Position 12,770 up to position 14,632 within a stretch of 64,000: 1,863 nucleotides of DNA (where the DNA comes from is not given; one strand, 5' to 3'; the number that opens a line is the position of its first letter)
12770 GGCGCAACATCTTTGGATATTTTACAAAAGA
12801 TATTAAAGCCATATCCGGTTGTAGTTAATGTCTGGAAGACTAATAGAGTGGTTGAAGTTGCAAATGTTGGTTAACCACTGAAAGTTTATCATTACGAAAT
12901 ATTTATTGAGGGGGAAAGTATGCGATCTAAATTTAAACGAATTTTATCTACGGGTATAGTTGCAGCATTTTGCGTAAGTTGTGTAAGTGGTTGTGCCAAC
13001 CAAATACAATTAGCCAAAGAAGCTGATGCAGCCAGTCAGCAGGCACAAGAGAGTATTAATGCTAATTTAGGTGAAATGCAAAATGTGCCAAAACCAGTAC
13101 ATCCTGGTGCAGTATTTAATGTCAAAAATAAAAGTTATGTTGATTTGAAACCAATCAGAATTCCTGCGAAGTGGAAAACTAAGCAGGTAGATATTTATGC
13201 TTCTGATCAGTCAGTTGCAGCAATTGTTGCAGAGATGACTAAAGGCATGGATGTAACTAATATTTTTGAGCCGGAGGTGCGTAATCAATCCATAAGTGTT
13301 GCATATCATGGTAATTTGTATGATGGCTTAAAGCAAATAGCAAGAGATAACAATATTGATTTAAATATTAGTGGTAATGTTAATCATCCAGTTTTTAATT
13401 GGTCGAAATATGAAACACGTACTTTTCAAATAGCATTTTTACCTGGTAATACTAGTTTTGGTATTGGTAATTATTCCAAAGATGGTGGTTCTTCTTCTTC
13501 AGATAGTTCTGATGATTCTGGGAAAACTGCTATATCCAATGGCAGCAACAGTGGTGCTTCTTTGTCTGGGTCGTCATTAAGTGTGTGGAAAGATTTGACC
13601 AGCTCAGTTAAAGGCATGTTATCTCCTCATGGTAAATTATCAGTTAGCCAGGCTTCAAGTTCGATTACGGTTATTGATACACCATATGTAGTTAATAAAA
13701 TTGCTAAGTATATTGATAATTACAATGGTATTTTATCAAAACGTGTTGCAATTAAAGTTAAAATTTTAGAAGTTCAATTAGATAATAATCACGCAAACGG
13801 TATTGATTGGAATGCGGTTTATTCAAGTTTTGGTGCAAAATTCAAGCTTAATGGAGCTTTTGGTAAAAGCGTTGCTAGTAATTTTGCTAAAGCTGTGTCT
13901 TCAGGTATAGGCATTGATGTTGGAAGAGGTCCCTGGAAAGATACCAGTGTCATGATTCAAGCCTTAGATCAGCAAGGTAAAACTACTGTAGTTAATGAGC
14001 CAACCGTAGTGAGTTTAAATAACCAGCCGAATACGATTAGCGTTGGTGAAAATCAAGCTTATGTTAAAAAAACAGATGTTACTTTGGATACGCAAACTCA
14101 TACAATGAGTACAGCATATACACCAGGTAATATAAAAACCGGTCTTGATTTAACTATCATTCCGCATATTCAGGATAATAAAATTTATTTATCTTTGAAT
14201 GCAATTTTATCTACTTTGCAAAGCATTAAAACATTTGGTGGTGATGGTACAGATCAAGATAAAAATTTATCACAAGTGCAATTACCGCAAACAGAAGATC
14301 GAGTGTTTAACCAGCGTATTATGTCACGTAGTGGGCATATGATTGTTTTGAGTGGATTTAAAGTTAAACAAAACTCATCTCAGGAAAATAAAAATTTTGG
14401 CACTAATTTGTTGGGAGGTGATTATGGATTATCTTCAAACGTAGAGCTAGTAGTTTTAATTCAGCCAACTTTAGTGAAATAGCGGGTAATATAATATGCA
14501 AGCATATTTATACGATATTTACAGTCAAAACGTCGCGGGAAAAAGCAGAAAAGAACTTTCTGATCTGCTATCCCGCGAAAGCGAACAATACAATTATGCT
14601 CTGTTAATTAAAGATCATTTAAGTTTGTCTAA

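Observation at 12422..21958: Compact chromosomal type IVb-pilus / T2SS-like cluster with R64/PAPI-1 pilN-O-P-Q-R-S gene order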

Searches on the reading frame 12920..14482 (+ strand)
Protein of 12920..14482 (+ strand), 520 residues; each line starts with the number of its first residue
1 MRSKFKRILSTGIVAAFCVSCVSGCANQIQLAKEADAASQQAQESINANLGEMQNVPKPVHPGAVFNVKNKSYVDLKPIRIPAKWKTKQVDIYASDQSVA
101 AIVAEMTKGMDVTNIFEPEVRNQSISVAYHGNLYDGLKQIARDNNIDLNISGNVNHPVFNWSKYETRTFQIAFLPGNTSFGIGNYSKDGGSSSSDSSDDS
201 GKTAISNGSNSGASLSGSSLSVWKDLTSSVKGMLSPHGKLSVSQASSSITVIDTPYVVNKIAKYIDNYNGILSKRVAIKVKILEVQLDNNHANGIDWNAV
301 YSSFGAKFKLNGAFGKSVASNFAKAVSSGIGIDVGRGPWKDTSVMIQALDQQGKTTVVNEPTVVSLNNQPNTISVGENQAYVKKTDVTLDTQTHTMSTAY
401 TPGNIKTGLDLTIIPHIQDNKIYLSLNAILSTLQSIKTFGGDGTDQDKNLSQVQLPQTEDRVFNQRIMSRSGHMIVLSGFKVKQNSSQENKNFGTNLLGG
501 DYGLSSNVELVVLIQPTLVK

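Call 3: search_protein_families(library=pfam, proteins=[window:12920-14482:+], max_evalue=0.1)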
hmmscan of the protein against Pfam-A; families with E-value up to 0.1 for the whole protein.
window:12920-14482:+ (520 aa): 2 families
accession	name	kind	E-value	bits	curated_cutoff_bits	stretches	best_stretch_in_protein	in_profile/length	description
PF00263.26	Secretin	-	8.7e-14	51.9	27.5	1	348-491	1-133/169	Bacterial type II and III secretion system protein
PF07655.18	Secretin_N_2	-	4.9e-06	27.4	23.4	1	166-246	1-90/91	Secretin N-terminal domain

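Call 4: search_protein_families(library=ncbifam, proteins=[window:12920-14482:+], max_evalue=0.1)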
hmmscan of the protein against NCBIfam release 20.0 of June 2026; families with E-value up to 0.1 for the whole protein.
window:12920-14482:+ (520 aa): 11 families
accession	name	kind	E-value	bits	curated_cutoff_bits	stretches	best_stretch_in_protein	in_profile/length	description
TIGR02520.1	pilus_B_mal_scr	equivalog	6e-68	229.6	287.65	1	124-516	121-511/513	PilN family type IVB pilus formation outer membrane protein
TIGR02519.1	pilus_MshL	equivalog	2.3e-36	125.3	250.2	1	241-517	2-288/290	pilus (MSHA type) biogenesis protein MshL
TIGR02517.1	type_II_gspD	equivalog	3.4e-17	62.2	351.35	1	190-491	280-555/600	type II secretion system secretin GspD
TIGR02515.1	IV_pilus_PilQ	subfamily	1.5e-09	37.3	284.35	1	228-489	125-390/428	type IV pilus secretin PilQ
NF011873.0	PRK15346.1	equivalog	1.2e-08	34.1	524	1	273-491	270-459/499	EscC/YscC/HrcC family type III secretion system outer membrane ring protein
TIGR02516.1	type_III_yscC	equivalog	2.6e-08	32.9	238.45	1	245-385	206-335/463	type III secretion system outer membrane ring subunit SctC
NF042912.1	Amuc_1098_fam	equivalog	6.5e-06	24.5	750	1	236-313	422-501/805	Amuc_1098 family type IV pilus outer membrane protein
NF010083.0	PRK13568.1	equivalog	0.0017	17.2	554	1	221-382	135-292/419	DNA uptake porin HofQ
NF007851.2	PRK10560.1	exception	0.0026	16.6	598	1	225-381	131-283/412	DNA uptake porin HofQ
NF053553.1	prodigi_MBC_PigA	equivalog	0.034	13.3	500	1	417-464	318-365/381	prodigiosin MBC biosynthesis dehydrogenase PigA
TIGR03836.1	termin_org_HMW1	equivalog_domain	0.062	13.6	85.2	0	115-155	3-43/82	cytadherence high molecular weight protein 1 N-terminal region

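Call 7: find_homologous_proteins(query=window:12920-14482:+, max_evalue=0.00001)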
Query window:12920-14482:+ (520 aa): 217 proteins with E <= 0.00001 among 8000 candidates; the best 120 are listed.
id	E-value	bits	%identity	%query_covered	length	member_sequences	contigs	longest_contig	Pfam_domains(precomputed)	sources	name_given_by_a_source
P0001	0.0e+0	1139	100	100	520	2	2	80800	PF07655.19,PF00263.27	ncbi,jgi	ncbi:MAG: hypothetical protein PVI75_01055 [Gammaproteobacteria bacterium]|jgi:type IVB pilus format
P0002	2.0e-233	794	69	100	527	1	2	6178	PF07655.19,PF00263.27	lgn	-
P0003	8.2e-233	792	69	100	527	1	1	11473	PF07655.19,PF00263.27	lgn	-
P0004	4.0e-147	509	65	70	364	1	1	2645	PF07655.19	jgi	jgi:type IVB pilus formation R64 PilN family outer membrane protein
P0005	2.7e-96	342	39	95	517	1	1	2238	PF00263.27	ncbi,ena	-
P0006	6.3e-94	334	37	98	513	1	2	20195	PF07655.19,PF00263.27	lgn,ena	-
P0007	1.3e-84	303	39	97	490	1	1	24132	PF00263.27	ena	-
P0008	1.3e-84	303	36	99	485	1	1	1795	PF00263.27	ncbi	-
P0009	3.9e-64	236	34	88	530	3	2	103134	PF00263.27,PF07660.20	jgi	jgi:type II secretory pathway component GspD/PulD (secretin)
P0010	1.6e-61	227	33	88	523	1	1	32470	PF07655.19,PF00263.27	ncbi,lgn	-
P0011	1.4e-59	221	33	87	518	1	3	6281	PF00263.27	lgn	-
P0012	1.3e-58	218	39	68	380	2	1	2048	PF07655.19,PF00263.27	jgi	jgi:type IVB pilus formation R64 PilN family outer membrane protein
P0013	1.2e-57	214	31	88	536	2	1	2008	PF07655.19,PF00263.27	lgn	-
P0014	2.2e-57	213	34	91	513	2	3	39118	PF07655.19,PF00263.27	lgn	-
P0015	2.3e-57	213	33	88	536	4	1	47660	PF07655.19,PF00263.27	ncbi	-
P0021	1.3e-52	198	28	98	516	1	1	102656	PF00263.27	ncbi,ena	-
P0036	1.7e-38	151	27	76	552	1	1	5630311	PF07655.19,PF00263.27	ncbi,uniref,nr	ncbi:secretin N-terminal domain-containing protein [Pandoraea oxalativorans]|uniref:Uncharacterized 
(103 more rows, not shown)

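Call 9: find_encoding_contigs(protein=P0003, flank=10000, max_places=3)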
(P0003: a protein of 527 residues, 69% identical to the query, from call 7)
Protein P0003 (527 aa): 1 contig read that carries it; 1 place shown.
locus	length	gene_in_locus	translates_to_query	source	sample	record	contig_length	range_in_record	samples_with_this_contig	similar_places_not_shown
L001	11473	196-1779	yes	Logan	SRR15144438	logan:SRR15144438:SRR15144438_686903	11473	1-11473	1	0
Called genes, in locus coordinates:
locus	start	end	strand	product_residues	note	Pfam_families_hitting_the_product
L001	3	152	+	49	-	?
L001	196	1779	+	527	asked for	PF07655:Secretin_N_2 (weak), PF00263:Secretin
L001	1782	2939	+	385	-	-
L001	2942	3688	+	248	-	-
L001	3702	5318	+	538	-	PF00437:T2SSE, PF13401:AAA_22 (faint)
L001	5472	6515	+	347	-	PF00482:T2SSF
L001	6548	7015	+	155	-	PF07963:N_methyl (weak), PF08805:PilS (weak)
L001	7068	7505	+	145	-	PF07963:N_methyl, PF08805:PilS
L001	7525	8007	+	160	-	-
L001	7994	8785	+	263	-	-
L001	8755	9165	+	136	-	-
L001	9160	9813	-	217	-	PF02163:Peptidase_M50 (weak)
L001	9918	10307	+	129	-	-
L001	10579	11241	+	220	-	PF02230:Abhydrolase_2, PF00561:Abhydrolase_1 (faint), PF01738:DLH (weak)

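Call 10: find_encoding_contigs(protein=P0006, flank=10000, max_places=3)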
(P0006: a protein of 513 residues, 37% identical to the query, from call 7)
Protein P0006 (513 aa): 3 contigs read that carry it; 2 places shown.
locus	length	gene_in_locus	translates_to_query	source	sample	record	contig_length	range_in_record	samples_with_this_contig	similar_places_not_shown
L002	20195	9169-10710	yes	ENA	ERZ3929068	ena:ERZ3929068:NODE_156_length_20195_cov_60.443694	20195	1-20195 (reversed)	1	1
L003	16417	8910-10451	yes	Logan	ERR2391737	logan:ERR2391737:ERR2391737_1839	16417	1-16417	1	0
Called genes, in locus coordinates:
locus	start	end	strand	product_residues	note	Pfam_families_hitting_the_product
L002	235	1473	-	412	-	PF01458:SUFBD_core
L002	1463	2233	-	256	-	PF02463:SMC_N (faint), PF00005:ABC_tran, PF13304:AAA_21 (faint)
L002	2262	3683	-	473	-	PF19295:SufBD_N (weak), PF01458:SUFBD_core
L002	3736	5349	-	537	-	PF01523:PmbA_TldD_1st, PF19290:PmbA_TldD_2nd, PF19289:PmbA_TldD_3rd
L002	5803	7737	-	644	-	PF00069:Pkinase (weak)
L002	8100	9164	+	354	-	-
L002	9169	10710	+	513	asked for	PF07655:Secretin_N_2, PF00263:Secretin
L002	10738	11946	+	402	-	-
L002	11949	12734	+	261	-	-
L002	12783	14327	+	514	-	PF00437:T2SSE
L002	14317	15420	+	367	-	PF00482:T2SSF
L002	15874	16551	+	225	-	PF03462:PCRF, PF00472:RF-1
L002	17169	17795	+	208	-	-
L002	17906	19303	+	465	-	PF00749:tRNA-synt_1c, PF19269:Anticodon_2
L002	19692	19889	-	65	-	-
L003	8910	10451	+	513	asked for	PF07655:Secretin_N_2, PF00263:Secretin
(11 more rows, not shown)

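Call 11: find_encoding_contigs(protein=P0007, flank=10000, max_places=3)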
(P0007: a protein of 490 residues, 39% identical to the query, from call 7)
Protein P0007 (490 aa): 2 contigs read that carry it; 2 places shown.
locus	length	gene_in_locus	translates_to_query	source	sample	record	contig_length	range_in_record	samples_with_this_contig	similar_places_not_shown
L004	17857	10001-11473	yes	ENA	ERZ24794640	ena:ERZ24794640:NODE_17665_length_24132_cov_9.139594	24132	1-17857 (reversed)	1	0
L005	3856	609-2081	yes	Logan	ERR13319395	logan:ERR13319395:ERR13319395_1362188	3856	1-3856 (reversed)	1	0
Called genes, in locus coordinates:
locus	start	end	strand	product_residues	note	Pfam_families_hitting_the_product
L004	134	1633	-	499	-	-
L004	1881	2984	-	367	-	PF00266:Aminotran_5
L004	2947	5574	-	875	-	PF00521:DNA_topoisoIV, PF03989:DNA_gyraseA_C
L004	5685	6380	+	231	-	PF05401:NodS, PF01209:Ubie_methyltran, PF02353:CMAS, PF06325:PrmA, PF13489:Methyltransf_23, PF05175:MTS, PF08241:Methyltransf_11, PF08242:Methyltransf_12, +4 more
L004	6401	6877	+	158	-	-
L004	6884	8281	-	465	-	PF00206:Lyase_1, PF10415:FumaraseC_C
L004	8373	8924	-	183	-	PF01292:Ni_hydr_CYTB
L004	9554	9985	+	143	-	-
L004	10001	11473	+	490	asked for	PF00263:Secretin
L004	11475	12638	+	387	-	-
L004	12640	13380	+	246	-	-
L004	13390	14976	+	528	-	PF00437:T2SSE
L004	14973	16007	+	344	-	PF00482:T2SSF (faint)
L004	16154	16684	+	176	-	PF07963:N_methyl (faint)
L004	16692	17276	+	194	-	-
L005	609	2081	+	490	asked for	PF00263:Secretin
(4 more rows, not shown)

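Call 12: find_encoding_contigs(protein=P0009, flank=10000, max_places=2)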
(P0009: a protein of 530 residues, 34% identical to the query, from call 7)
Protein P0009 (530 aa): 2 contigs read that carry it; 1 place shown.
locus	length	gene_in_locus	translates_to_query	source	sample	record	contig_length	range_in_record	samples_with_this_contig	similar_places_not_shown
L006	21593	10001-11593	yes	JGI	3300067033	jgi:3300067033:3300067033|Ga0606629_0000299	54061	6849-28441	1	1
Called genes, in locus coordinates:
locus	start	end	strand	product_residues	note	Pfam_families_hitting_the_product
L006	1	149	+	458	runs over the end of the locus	PF11638:DnaA_N, PF00308:Bac_DnaA, PF01695:IstB_IS21 (weak), PF00004:AAA (weak), PF08299:Bac_DnaA_C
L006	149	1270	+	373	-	PF00712:DNA_pol3_beta, PF02767:DNA_pol3_beta_2, PF02768:DNA_pol3_beta_3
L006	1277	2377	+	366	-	PF02463:SMC_N, PF13175:AAA_15, PF13476:AAA_23, PF13304:AAA_21 (weak)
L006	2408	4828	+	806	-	PF02518:HATPase_c, PF00204:DNA_gyraseB, PF01751:Toprim, PF21249:GyrB_hook, PF18053:GyrB_insert, PF00986:DNA_gyraseB_C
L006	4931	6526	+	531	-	PF00437:T2SSE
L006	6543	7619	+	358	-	PF00482:T2SSF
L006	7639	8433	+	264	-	-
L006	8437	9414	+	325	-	-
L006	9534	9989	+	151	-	PF10671:TcpQ (weak)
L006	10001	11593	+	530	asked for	PF07660:STN (weak), PF00263:Secretin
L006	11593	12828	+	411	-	-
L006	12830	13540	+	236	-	-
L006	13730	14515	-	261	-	PF01678:DAP_epimerase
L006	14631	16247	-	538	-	PF00342:PGI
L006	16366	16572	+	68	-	-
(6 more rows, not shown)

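Call 13: find_encoding_contigs(protein=P0015, flank=10000, max_places=2)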
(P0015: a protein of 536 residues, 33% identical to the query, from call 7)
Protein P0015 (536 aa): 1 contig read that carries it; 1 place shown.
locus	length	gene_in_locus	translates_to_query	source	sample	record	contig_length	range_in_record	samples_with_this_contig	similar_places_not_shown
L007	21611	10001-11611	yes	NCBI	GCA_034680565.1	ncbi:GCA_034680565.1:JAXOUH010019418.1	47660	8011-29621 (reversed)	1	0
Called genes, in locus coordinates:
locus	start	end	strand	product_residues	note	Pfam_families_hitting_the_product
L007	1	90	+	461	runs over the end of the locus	PF11638:DnaA_N, PF00308:Bac_DnaA, PF01695:IstB_IS21 (weak), PF00004:AAA (weak), PF08299:Bac_DnaA_C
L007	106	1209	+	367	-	PF00712:DNA_pol3_beta, PF02767:DNA_pol3_beta_2, PF02768:DNA_pol3_beta_3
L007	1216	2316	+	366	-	PF02463:SMC_N, PF13175:AAA_15 (weak), PF13476:AAA_23, PF13304:AAA_21 (faint)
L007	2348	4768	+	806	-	PF02518:HATPase_c, PF00204:DNA_gyraseB, PF01751:Toprim, PF21249:GyrB_hook, PF18053:GyrB_insert, PF00986:DNA_gyraseB_C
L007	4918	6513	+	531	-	PF00437:T2SSE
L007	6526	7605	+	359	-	PF00482:T2SSF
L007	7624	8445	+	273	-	-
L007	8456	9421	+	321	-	-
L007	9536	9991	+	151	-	PF10671:TcpQ (weak)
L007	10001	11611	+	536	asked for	PF07655:Secretin_N_2 (weak), PF00263:Secretin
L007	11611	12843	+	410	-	-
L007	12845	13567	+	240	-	-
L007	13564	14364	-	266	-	PF01678:DAP_epimerase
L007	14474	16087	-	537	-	PF00342:PGI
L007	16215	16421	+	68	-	-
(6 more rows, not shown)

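Call 14: find_encoding_contigs(protein=P0021, flank=10000, max_places=2)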
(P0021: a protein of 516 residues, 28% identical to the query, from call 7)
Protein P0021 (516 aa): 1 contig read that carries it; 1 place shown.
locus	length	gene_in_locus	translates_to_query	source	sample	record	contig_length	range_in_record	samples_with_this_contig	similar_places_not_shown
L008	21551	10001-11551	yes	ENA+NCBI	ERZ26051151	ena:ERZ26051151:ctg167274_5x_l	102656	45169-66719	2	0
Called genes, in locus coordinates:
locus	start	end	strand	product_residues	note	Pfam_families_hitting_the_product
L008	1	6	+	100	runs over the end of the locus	-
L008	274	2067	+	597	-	PF05954:Phage_GPD, PF10106:DUF2345 (faint)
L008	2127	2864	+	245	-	PF02163:Peptidase_M50 (weak)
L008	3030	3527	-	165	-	PF18291:HU-HIG (weak), PF00216:Bac_DNA_binding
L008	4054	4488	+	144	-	PF00572:Ribosomal_L13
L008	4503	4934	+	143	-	PF00380:Ribosomal_S9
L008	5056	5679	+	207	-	PF02798:GST_N, PF13417:GST_N_3, PF13409:GST_N_2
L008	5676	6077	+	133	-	PF04386:SspB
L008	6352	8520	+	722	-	-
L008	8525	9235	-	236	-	-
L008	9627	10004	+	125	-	PF10671:TcpQ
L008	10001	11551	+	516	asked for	PF00263:Secretin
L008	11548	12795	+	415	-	-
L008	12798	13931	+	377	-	PF05036:SPOR (faint)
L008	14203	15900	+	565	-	-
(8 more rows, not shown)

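Call 15: find_encoding_contigs(protein=P0036, flank=10000, max_places=2)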
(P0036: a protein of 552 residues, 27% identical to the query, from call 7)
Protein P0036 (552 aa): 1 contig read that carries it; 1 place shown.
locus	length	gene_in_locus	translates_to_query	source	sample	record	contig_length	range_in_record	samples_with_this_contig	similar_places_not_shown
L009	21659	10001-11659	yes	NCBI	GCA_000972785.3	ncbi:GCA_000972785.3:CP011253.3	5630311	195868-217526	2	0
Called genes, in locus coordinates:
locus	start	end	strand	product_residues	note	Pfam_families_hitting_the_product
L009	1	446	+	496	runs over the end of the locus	PF01425:Amidase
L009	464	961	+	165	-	-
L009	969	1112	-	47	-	-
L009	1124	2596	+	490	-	PF02934:GatB_N, PF02637:GatB_Yqey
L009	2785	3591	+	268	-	PF03976:PPK2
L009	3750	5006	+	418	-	PF25917:BSH_RND, PF25876:HH_MFP_RND, PF25944:Beta-barrel_RND, PF25954:Beta-barrel_RND_2 (weak), PF25967:RND-MFP_C, PF25989:YknX_C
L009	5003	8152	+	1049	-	PF00873:ACR_tran, PF03176:MMPL (weak)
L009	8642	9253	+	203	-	PF07963:N_methyl (weak), PF08805:PilS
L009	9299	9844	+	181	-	PF10671:TcpQ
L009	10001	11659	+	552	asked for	PF07655:Secretin_N_2, PF00263:Secretin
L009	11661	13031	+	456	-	PF06864:PAP_PilO (weak)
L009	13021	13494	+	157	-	-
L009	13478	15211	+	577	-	PF00437:T2SSE, PF13191:AAA_16 (faint)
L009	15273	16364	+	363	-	PF00482:T2SSF (faint)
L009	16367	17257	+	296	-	PF06750:A24_N_bact, PF01478:Peptidase_A24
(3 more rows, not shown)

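Call 20: search_dna_similar(query=window:12920-14482:+, collection=plasmids, mode=protein, max_rows=25, rows=spread)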
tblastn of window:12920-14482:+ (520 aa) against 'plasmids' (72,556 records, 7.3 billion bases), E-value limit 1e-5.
Records with a match: 3025; places in all: 3052; records where one place covers at least 80% of the query: 28.
Best place of each record, by identity: <60% 3025.
By first word of the organism name: Escherichia 1691; Salmonella 519; Shigella 140; Vibrio 132; Serratia 96; Klebsiella 74; Enterobacter 49; Pseudomonas 38; Citrobacter 34; Yersinia 32; and 62 more.
By predicted mobility (MOB-suite, as given by PLSDB): conjugative 2481; mobilizable 293; non-mobilizable 251.
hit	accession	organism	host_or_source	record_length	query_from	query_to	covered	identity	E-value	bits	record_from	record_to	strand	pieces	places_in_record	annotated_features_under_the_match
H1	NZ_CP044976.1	Hydrogenophaga sp. PBL-H3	-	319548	122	516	76%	32.1%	1e-39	161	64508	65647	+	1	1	PilN family type IVB pilus formation outer membrane protein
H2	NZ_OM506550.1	Citrobacter freundii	-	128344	222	518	57%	32.6%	5e-26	120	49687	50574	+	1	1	PilN family type IVB pilus formation outer membrane protein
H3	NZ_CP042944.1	Escherichia fergusonii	Homo sapiens,feces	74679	222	518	57%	31.9%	2e-30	133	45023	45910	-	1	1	PilN family type IVB pilus formation outer membrane protein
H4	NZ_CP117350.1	Salmonella enterica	Bos taurus,Large intestine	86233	222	518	57%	31.9%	2e-30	133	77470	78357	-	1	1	PilN family type IVB pilus formation outer membrane protein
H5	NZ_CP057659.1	Escherichia fergusonii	culture,Pooled sheep faecal samples ...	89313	222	518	57%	31.9%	2e-30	133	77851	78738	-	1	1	PilN family type IVB pilus formation outer membrane protein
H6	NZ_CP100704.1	Salmonella enterica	Homo sapiens,stool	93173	222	518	57%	31.9%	2e-30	133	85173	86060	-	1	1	PilN family type IVB pilus formation outer membrane protein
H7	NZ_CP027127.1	Escherichia coli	-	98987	222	518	57%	31.9%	2e-30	133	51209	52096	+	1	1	PilN family type IVB pilus formation outer membrane protein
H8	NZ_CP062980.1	Salmonella enterica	Homo sapiens,stool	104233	222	518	57%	31.9%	2e-30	133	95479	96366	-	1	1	PilN family type IVB pilus formation outer membrane protein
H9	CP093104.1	Salmonella enterica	-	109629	222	518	57%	31.9%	2e-30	133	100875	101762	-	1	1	PilN family type IVB pilus formation outer membrane protein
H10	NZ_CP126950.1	Escherichia coli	Gallus gallus,liver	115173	222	518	57%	31.9%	2e-30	133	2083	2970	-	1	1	PilN family type IVB pilus formation outer membrane protein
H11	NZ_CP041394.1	Escherichia coli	Canis lupus familiaris,trach wash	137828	222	518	57%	31.9%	2e-30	133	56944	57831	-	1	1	PilN family type IVB pilus formation outer membrane protein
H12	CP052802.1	Salmonella enterica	ground turkey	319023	222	518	57%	31.9%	2e-30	133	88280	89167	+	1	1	PilN family type IVB pilus formation outer membrane protein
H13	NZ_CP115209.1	Pseudomonas aeruginosa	Homo sapiens,culture samples from human ...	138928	224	516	56%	31.4%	9e-34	144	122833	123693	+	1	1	PilN family type IVB pilus formation outer membrane protein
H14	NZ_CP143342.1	Serratia marcescens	Homo sapiens,whole organism,urine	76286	222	519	57%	29.1%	4e-23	111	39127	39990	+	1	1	PilN family type IVB pilus formation outer membrane protein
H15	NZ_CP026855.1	Escherichia coli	Homo sapiens,whole organism,urine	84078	222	519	57%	28.4%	8e-23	110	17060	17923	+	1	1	PilN family type IVB pilus formation outer membrane protein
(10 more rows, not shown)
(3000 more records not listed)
